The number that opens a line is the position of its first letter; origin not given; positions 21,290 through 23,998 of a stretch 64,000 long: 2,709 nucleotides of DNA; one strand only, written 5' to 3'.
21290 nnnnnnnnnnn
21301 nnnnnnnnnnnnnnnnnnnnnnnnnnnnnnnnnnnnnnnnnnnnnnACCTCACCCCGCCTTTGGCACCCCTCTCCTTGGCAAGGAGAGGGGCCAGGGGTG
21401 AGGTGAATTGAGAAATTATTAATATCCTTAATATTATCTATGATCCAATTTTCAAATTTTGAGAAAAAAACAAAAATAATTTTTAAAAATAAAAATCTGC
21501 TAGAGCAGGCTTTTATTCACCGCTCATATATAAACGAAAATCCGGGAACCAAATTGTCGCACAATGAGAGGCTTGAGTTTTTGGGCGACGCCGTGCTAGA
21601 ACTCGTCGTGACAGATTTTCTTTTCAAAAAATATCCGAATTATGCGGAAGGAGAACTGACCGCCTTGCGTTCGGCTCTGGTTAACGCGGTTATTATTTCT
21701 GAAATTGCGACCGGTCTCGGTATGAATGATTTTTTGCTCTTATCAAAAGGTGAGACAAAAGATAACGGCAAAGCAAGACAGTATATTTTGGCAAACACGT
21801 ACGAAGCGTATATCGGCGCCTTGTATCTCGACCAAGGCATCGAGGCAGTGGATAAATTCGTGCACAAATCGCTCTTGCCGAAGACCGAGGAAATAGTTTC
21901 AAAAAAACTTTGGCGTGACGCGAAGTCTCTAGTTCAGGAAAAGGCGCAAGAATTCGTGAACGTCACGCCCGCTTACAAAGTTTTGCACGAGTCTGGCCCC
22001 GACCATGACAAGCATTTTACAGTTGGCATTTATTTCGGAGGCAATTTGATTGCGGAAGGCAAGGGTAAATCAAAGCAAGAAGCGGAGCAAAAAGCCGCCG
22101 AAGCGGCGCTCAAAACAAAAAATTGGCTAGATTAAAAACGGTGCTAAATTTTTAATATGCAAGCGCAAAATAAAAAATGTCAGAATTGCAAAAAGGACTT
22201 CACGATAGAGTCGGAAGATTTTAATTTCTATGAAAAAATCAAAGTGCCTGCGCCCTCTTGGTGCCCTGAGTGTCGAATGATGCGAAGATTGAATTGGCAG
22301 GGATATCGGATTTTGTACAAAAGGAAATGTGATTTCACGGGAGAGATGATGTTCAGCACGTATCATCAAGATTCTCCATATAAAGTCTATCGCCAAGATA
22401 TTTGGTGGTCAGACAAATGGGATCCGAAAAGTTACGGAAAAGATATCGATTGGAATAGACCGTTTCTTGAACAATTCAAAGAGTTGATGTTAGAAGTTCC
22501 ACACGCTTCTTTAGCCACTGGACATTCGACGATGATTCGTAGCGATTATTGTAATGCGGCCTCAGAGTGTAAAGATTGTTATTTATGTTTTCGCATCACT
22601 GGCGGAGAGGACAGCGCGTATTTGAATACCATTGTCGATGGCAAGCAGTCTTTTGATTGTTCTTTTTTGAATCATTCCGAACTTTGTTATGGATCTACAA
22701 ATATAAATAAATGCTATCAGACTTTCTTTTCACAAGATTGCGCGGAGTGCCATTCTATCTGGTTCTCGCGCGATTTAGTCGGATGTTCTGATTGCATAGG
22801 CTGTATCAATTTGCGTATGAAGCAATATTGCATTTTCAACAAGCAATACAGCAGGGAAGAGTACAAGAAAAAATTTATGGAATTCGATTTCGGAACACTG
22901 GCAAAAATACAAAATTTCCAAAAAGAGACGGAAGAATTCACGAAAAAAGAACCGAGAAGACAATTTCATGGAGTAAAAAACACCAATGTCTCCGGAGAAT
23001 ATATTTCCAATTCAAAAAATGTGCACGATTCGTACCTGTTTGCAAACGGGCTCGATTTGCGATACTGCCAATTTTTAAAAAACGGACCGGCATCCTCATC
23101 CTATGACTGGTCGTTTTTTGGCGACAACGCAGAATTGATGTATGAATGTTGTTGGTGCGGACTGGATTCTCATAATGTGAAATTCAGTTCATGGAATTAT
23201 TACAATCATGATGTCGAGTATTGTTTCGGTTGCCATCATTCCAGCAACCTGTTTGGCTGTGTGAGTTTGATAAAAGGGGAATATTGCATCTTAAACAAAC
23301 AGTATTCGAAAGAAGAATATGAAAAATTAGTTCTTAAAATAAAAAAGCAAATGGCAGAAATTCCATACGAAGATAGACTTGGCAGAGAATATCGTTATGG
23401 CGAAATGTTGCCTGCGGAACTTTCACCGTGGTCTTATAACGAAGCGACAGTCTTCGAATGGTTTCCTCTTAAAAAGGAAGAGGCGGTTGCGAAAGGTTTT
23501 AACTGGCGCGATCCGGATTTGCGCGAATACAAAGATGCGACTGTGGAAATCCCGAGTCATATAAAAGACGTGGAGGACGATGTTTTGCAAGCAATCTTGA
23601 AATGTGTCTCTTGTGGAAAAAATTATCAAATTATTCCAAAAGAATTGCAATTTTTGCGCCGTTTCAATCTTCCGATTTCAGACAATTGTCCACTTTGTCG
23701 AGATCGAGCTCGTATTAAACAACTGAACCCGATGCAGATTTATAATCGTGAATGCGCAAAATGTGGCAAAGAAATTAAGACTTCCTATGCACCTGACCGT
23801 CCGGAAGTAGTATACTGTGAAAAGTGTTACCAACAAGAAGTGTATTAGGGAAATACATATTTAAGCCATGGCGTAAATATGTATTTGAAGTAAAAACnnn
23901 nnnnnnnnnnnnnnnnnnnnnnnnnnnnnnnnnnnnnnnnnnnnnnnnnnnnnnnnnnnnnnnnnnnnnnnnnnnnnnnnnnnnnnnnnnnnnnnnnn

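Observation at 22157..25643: Tandem paralogous Cys-rich proteins with symmetric zinc-ribbon / CxxC-solenoid architecture of unknown function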

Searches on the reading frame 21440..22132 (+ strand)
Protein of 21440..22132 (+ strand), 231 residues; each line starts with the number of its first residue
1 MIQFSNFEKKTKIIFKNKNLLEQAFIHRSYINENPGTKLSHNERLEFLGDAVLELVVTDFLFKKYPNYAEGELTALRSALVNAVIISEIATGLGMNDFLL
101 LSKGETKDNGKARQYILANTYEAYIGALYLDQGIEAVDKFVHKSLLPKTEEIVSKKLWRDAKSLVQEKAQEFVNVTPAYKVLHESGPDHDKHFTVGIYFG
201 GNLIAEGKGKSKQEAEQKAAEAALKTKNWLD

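Call 85: search_protein_families(library=pfam, proteins=[window:21440-22132:+], max_evalue=0.001)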
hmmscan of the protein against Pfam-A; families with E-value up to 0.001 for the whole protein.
window:21440-22132:+ (231 aa): 5 families
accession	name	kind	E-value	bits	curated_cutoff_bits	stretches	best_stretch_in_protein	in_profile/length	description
PF14622.11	Ribonucleas_3_3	-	1.4e-36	125.9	35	1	17-148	1-127/128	Ribonuclease-III-like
PF00636.31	Ribonuclease_3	-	2.7e-27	96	27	1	43-133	1-102/102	Ribonuclease III domain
PF00035.32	dsrm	-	3.2e-16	60.1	23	1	161-225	1-64/66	Double-stranded RNA binding motif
PF22935.1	RM44_endonuclase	-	1.8e-10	41.5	27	1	16-128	18-139/139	Large ribosomal subunit protein mL44, endonuclease domain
PF24995.1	DSRM_2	-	0.00095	20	27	0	193-225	43-75/79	dsRNA binding domain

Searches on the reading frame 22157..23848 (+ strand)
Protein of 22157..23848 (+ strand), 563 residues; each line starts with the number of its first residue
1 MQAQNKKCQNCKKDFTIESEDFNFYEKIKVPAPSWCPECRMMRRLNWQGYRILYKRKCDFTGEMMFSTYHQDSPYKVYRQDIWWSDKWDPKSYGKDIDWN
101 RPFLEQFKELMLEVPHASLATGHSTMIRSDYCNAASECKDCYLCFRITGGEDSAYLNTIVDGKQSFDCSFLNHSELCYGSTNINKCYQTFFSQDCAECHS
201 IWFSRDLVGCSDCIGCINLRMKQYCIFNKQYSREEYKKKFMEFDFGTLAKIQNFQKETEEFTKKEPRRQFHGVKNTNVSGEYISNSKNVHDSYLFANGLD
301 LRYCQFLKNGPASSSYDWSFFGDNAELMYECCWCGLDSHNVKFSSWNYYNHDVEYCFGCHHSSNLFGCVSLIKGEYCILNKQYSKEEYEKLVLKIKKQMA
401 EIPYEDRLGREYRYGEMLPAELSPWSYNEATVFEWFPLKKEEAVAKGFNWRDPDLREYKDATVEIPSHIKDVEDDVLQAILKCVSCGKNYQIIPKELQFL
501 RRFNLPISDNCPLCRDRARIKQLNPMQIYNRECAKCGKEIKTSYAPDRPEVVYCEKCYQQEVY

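Call 3: search_protein_families(library=pfam, proteins=[window:22157-23848:+], max_evalue=1)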
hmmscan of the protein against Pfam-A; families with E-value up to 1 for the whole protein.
window:22157-23848:+ (563 aa): 2 families
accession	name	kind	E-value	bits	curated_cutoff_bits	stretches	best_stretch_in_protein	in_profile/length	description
PF23477.1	zf_Tbcl_2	-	1.4e-05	25.1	27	1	528-561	3-36/37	Probable treble clef zinc finger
PF25741.1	Viral_FcR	-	0.16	12.3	27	1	325-383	19-74/174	Viral Fc-gamma receptor-like domain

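Call 4: search_protein_families(library=ncbifam, proteins=[window:22157-23848:+], max_evalue=1)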
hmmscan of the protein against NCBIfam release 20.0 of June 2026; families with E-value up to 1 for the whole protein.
window:22157-23848:+ (563 aa): 1 family
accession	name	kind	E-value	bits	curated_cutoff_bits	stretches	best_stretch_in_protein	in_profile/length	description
TIGR04272.1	cxxc_cxxc_Mbark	domain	7.1e-05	22.5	36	1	527-560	2-35/37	CxxC-x17-CxxC domain-containing protein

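Call 21: search_protein_families(library=phrogs, proteins=[window:22157-23848:+], max_evalue=1)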
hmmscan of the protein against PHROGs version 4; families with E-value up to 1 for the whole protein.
window:22157-23848:+ (563 aa): 5 families
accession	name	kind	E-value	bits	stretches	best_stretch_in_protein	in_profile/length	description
phrog_15341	-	unknown function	0.0008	19.9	1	132-328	45-238/276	-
phrog_18899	-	unknown function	0.088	14.1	1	451-476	49-74/83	-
phrog_6390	-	unknown function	0.19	12.8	0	376-393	18-35/57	-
phrog_33739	-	unknown function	0.27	12.4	0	50-69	3-22/69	-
phrog_29106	-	unknown function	0.6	11.4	0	489-521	8-40/102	-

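Call 22: search_protein_families(library=padloc, proteins=[window:22157-23848:+], max_evalue=1)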
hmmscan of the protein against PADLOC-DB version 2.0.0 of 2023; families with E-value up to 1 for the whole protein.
window:22157-23848:+ (563 aa): 0 families
